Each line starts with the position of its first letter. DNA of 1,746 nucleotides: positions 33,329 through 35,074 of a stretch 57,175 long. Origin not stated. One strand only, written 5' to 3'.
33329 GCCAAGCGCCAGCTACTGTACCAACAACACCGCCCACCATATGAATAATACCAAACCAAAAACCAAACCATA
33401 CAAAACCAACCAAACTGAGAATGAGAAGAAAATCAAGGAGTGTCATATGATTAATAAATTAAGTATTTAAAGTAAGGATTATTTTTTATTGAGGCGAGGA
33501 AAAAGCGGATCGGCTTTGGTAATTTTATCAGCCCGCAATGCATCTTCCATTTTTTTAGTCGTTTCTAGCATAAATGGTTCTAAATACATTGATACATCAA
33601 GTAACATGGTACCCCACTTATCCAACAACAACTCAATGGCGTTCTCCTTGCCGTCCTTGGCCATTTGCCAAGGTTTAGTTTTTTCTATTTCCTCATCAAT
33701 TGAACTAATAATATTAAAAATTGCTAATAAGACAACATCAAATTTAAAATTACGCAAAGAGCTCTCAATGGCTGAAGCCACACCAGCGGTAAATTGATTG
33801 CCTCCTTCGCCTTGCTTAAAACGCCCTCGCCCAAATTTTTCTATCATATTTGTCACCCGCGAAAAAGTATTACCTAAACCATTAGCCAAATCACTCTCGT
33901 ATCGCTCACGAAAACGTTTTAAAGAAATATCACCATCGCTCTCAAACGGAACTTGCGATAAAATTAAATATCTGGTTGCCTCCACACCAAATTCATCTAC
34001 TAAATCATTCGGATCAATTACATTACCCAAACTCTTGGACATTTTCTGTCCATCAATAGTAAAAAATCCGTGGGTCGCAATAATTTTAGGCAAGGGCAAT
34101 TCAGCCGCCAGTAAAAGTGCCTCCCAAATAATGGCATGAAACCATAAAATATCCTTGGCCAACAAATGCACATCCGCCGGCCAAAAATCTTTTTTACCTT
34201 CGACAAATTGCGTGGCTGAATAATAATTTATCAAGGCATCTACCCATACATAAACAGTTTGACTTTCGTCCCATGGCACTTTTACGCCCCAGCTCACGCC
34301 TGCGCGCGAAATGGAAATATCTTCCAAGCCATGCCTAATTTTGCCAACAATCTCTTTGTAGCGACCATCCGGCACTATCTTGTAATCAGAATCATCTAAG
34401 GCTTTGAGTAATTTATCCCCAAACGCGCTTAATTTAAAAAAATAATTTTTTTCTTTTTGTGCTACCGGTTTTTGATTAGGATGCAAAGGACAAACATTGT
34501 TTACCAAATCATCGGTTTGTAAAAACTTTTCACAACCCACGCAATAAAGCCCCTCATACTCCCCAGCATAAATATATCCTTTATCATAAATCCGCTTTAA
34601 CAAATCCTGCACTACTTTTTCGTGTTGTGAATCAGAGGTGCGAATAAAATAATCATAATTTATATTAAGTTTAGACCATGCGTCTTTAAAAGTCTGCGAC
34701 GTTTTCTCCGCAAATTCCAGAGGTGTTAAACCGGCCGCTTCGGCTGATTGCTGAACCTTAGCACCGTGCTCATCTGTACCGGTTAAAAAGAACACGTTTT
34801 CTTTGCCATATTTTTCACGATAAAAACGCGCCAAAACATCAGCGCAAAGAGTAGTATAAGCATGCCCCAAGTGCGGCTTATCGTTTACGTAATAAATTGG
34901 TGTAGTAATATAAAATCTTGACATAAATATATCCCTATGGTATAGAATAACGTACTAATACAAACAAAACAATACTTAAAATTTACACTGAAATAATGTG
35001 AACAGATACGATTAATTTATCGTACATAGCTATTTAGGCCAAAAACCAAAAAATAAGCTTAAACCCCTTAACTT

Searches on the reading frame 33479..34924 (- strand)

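Call 66: search_protein_families(library=pfam, proteins=[window:33479-34924:-], max_evalue=0.00001)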
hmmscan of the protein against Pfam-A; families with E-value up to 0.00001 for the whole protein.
window:33479-34924:- (481 aa): 3 families
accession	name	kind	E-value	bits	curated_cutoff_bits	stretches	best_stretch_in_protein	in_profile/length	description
PF09334.17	tRNA-synt_1g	-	5.4e-100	335.3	20.1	2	139-357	163-390/391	tRNA synthetases class I (M)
PF00133.28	tRNA-synt_1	-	4.2e-30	105.3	22.7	2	3-222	24-250/414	tRNA synthetases class I (I, L, M and V)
PF01406.26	tRNA-synt_1e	-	7.3e-16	58.8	27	2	13-124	19-127/301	tRNA synthetases class I (C) catalytic domain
